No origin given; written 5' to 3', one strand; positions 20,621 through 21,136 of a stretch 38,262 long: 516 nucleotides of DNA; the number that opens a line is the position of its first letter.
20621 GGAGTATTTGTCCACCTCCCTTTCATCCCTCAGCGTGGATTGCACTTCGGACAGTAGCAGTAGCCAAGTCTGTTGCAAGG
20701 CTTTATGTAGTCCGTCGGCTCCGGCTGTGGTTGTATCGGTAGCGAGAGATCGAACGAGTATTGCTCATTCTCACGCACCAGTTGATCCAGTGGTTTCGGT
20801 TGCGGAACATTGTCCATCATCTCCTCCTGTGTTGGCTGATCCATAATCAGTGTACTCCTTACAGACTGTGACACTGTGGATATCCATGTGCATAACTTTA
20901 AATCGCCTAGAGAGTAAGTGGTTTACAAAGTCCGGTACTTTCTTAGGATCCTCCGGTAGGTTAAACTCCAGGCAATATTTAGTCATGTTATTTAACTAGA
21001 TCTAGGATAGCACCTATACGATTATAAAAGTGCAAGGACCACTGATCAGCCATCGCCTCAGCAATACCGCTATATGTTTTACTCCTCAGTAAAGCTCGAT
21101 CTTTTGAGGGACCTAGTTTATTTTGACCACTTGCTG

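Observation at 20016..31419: A conserved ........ motif sits 1-5 nt upstream of start codons, where a Shine-Dalgarno would be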

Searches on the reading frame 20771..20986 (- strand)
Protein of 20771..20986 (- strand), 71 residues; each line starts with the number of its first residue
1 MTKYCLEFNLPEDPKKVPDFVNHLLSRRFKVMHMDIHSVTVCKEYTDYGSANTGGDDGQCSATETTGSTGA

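Call 67: search_protein_families(library=pfam, proteins=[window:20771-20986:-], max_evalue=0.01)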
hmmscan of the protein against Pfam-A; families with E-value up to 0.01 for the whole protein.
window:20771-20986:- (71 aa): 0 families
